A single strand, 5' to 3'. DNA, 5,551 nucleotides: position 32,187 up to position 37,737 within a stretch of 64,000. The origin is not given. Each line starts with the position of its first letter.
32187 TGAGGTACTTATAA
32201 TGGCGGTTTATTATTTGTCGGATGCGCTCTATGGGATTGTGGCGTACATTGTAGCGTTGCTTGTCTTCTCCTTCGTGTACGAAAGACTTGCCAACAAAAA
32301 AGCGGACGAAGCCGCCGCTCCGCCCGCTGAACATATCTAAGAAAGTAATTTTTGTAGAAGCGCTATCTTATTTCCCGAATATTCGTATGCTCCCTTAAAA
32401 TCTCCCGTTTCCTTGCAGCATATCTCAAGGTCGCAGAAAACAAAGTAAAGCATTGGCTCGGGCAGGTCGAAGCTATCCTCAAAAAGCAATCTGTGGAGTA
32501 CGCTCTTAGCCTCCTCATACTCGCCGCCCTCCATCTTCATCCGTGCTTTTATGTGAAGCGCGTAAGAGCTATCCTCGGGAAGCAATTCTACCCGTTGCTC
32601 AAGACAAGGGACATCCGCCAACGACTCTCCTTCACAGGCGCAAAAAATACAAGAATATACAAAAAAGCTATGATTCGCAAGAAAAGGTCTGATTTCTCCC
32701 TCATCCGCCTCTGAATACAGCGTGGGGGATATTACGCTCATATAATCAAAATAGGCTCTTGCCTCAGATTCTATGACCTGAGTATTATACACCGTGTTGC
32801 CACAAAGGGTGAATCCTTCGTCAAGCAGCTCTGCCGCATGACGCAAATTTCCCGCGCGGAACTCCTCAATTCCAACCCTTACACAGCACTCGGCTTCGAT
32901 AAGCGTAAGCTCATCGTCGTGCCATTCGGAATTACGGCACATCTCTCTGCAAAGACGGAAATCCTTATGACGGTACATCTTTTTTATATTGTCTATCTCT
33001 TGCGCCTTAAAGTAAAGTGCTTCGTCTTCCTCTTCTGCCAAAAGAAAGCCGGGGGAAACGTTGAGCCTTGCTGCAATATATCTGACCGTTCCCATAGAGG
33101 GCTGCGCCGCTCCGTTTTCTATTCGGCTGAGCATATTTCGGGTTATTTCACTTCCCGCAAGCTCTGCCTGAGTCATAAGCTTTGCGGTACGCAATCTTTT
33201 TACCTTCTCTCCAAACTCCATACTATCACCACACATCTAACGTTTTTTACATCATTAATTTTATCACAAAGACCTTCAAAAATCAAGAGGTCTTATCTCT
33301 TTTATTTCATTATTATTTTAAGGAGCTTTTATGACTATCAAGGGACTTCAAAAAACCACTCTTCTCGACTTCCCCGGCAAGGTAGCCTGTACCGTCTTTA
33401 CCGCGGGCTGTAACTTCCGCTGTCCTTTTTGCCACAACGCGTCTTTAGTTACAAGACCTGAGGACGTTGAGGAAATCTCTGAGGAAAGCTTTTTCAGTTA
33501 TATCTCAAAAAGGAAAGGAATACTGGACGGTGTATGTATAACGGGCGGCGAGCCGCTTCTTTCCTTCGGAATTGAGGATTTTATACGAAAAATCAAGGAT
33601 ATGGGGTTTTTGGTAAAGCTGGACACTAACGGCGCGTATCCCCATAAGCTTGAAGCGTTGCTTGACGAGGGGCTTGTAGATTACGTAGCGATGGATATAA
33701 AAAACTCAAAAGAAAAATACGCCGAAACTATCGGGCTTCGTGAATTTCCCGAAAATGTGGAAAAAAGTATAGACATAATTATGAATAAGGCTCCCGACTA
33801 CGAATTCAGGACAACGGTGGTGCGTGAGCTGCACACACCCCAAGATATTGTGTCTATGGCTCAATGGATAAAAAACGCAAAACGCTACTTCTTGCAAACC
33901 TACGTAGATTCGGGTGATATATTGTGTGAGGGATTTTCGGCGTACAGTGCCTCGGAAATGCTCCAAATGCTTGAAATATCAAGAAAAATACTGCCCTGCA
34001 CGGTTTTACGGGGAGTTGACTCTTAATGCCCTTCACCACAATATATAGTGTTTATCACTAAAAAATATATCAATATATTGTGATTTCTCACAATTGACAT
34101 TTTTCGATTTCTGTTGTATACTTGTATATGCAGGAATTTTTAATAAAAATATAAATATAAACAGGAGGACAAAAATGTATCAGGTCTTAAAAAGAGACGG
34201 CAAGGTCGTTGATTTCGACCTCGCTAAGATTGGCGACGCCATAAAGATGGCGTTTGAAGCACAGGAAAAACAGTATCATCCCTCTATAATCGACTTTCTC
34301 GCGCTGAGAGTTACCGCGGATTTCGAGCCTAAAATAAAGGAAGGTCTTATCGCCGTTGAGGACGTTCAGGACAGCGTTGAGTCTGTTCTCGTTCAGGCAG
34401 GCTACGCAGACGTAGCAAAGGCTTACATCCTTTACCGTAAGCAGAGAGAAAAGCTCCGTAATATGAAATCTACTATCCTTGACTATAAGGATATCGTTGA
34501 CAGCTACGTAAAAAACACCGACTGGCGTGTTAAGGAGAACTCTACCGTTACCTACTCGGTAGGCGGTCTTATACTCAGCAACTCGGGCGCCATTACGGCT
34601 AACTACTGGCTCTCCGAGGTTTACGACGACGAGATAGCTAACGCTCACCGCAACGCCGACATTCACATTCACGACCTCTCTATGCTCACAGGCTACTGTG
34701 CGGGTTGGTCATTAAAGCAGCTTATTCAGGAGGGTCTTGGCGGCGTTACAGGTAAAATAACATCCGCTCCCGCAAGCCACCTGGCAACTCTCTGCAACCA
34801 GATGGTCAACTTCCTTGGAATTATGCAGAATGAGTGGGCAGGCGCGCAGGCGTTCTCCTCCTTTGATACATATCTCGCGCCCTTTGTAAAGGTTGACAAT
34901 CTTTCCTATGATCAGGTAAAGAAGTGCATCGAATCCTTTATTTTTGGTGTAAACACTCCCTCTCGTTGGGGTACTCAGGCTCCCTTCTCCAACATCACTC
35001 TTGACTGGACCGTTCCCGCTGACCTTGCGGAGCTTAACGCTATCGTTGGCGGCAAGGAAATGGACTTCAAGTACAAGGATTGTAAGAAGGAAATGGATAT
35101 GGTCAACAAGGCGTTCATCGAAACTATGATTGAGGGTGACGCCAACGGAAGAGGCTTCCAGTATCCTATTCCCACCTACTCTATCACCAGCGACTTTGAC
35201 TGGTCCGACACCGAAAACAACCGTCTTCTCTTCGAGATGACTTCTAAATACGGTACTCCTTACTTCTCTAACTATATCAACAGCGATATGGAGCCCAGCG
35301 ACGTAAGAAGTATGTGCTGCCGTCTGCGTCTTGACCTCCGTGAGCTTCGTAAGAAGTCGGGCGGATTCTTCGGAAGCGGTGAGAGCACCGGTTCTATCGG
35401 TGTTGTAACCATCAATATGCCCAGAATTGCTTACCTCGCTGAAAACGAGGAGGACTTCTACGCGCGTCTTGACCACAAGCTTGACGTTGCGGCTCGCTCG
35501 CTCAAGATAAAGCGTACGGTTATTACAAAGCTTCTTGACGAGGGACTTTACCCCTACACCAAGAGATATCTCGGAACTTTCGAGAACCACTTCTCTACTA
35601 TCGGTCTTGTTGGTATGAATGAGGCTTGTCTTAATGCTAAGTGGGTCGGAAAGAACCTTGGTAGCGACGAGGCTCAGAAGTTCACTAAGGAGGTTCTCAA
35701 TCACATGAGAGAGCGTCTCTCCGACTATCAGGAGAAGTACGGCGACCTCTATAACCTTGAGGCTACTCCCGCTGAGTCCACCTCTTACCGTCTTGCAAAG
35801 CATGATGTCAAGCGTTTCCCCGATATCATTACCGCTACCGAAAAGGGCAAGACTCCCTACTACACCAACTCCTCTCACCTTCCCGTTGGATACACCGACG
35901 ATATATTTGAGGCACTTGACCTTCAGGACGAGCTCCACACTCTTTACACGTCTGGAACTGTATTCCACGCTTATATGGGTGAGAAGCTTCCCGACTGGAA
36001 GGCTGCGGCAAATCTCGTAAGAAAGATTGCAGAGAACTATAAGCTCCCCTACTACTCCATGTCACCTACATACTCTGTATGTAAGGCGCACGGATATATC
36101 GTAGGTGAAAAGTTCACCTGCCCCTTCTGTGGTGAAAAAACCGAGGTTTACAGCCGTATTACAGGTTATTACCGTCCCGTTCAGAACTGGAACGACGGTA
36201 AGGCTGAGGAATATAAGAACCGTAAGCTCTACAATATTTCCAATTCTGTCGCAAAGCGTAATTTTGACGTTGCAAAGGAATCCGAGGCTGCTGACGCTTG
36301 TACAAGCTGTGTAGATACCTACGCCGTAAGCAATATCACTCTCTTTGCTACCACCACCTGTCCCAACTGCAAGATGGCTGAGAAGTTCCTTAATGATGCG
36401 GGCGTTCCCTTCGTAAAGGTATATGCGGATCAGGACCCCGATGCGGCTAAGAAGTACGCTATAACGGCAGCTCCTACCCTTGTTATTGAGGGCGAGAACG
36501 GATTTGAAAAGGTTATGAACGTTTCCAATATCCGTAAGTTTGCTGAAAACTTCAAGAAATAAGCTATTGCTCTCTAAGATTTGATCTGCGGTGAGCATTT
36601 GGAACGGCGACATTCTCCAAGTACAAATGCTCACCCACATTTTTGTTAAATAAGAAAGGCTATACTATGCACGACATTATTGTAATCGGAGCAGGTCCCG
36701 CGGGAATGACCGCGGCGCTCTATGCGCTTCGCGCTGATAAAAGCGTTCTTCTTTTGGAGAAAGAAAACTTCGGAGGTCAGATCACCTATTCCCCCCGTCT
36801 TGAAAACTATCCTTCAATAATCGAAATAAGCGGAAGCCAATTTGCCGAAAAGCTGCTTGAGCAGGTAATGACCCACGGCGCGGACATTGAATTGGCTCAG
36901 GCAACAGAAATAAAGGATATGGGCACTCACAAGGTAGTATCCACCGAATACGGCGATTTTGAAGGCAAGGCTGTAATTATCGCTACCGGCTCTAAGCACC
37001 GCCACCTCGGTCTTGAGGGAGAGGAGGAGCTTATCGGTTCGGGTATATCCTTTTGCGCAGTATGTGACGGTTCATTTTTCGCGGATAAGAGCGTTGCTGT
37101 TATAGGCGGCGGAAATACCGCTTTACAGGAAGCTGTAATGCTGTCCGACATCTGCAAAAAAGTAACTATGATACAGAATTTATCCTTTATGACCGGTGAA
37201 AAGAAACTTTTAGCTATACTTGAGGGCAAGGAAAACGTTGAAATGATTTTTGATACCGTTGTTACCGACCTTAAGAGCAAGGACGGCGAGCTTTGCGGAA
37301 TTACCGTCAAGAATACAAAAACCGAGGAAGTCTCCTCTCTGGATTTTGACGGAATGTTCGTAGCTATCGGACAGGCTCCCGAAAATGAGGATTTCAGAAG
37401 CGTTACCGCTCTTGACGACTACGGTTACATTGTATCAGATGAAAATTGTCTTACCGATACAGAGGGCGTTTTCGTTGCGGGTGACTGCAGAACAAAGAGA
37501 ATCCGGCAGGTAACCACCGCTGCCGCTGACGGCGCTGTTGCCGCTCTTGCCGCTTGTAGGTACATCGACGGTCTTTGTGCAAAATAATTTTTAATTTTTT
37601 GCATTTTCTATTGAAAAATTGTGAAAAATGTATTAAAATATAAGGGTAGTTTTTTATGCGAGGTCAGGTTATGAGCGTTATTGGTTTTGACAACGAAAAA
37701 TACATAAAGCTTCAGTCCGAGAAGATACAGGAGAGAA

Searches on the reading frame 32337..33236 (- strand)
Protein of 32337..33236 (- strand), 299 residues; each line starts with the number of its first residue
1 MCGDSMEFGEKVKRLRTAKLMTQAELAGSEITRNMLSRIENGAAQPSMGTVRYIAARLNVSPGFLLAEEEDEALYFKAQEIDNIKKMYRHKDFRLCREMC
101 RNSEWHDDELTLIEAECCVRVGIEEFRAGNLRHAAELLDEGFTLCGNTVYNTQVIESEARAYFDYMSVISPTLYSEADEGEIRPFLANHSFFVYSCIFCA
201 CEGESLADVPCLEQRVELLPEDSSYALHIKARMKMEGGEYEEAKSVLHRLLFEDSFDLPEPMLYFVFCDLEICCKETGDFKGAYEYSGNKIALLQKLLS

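Call 13: search_protein_families(library=ncbifam, proteins=[window:32337-33236:-], max_evalue=0.00001)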
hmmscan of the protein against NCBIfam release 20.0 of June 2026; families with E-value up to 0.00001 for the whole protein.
window:32337-33236:- (299 aa): 1 family
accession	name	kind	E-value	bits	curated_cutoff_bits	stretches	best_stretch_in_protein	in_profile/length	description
NF041951.1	phage_RstR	subfamily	1.9e-11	44.2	80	1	6-87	1-84/108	RstR family transcriptional repressor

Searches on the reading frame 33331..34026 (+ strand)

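Call 13: search_protein_families(library=ncbifam, proteins=[window:33331-34026:+], max_evalue=0.00001)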
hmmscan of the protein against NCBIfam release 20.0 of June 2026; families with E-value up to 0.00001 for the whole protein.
window:33331-34026:+ (231 aa): 25 families
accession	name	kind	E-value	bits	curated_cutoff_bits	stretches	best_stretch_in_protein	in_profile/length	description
TIGR02495.1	NrdG2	equivalog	2.4e-69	232.6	131.15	1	3-191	2-192/193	anaerobic ribonucleoside-triphosphate reductase activating protein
TIGR02493.1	PFLA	equivalog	2e-17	63.4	231.75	1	4-135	3-139/235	pyruvate formate-lyase-activating protein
TIGR03963.1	rSAM_QueE_Clost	equivalog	3.1e-15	56.5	260.1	1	16-139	18-138/219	putative 7-carboxy-7-deazaguanine synthase QueE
TIGR04041.1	activase_YjjW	hypoth_equivalog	3.5e-15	56.2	250.2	1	46-195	90-242/276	YjjW family glycine radical enzyme activase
TIGR02668.1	moaA_archaeal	equivalog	5.3e-13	48.6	325.25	1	23-152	16-145/303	GTP 3',8-cyclase MoaA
TIGR02666.1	moaA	equivalog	2.4e-12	46.5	284.05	1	24-184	17-184/336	GTP 3',8-cyclase MoaA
TIGR02494.1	PFLE_PFLC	subfamily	1.2e-11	44.4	174.35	0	67-185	126-244/293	glycyl-radical enzyme activating protein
NF001199.0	PRK00164.2-1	equivalog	1e-10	41.3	231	1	24-151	19-146/308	GTP 3',8-cyclase MoaA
TIGR04317.1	W_rSAM_matur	equivalog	1.4e-10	40.8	380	1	24-154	11-141/349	tungsten cofactor oxidoreductase radical SAM maturase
NF038283.1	viperin_w_prok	equivalog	2.3e-10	40.1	180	1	23-189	8-187/281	viperin family antiviral radical SAM protein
TIGR02491.1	NrdG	equivalog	5.1e-10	39.5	126.1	1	6-90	5-89/154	anaerobic ribonucleoside-triphosphate reductase activating protein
TIGR04349.1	rSAM_QueE_gams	hypoth_equivalog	1.1e-09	38.3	300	1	20-170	22-163/210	7-carboxy-7-deazaguanine synthase QueE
NF008356.0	PRK11145.1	equivalog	2.4e-09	36.8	375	1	10-130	14-138/246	pyruvate formate lyase 1-activating protein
TIGR04003.1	rSAM_BssD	equivalog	3.6e-09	36.2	496.45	0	3-37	3-36/314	[benzylsuccinate synthase]-activating enzyme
NF043069.1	T4HPD_activ_SAM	equivalog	4.2e-09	36.2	425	0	2-38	3-38/299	trans-4-hydroxy-L-proline dehydratase activase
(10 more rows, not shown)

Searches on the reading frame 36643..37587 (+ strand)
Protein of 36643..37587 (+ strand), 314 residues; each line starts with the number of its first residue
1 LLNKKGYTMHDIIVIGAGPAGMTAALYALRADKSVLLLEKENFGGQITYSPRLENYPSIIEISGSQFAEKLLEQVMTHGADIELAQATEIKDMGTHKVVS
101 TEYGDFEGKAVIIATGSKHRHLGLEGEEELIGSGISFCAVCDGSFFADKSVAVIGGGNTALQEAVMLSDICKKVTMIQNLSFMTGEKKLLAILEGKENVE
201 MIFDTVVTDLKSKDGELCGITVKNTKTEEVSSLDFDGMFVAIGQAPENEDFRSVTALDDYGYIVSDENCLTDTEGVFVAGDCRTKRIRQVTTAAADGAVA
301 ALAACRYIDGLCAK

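Call 13: search_protein_families(library=ncbifam, proteins=[window:36643-37587:+], max_evalue=0.00001)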
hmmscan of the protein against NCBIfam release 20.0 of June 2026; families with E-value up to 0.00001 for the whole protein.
window:36643-37587:+ (314 aa): 61 families (the best 25 are shown)
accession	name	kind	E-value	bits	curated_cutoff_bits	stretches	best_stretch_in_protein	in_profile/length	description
TIGR01292.1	TRX_reduct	equivalog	2.7e-92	308.8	343.45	1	10-308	1-300/300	thioredoxin-disulfide reductase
TIGR03143.1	AhpF_homolog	hypoth_equivalog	4.5e-78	263.2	687.65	1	9-310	4-310/555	putative alkyl hydroperoxide reductase F subunit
TIGR03140.1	AhpF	equivalog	3.7e-70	236.9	502.9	1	8-307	211-511/515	alkyl hydroperoxide reductase subunit F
NF007614.0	PRK10262.1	equivalog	5.9e-51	173.5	644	1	10-312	6-318/321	thioredoxin-disulfide reductase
TIGR01350.1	lipoamide_DH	equivalog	4.9e-23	81.6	408.8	2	88-302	111-327/461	dihydrolipoyl dehydrogenase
TIGR02053.1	MerA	equivalog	3.4e-21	75.8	454.45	1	89-304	112-328/465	mercury(II) reductase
NF009410.0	PRK12771.1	subfamily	1.1e-19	70.4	516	1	8-308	137-445/566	NAD(P)-binding protein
NF004945.0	PRK06292.2-3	equivalog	3.8e-18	65.7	494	1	69-286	95-308/457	dihydrolipoyl dehydrogenase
TIGR04018.1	Bthiol_YpdA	hypoth_equivalog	2e-16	59.7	339.9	1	89-282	95-288/316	YpdA family putative bacillithiol disulfide reductase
NF004943.0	PRK06292.2-1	equivalog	2.3e-16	59.6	432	1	83-286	104-311/456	dihydrolipoyl dehydrogenase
TIGR03315.1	Se_ygfK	equivalog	5.1e-16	57.3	835.3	1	9-301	537-832/1012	putative selenate reductase subunit YgfK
NF004776.0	PRK06116.1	equivalog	2e-15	56.7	480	1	96-288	120-309/450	glutathione-disulfide reductase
NF045599.1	bili_reduct_long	exception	2.6e-15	55.7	750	1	7-301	379-638/641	bilirubin reductase, long form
TIGR03997.1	mycofact_OYE_2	equivalog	5.4e-15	54.8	793.15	1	9-255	379-613/645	mycofactocin system FadH/OYE family oxidoreductase 2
NF009454.0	PRK12814.1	equivalog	7e-15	54.4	916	1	10-310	194-502/657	putative NADPH-dependent glutamate synthase small subunit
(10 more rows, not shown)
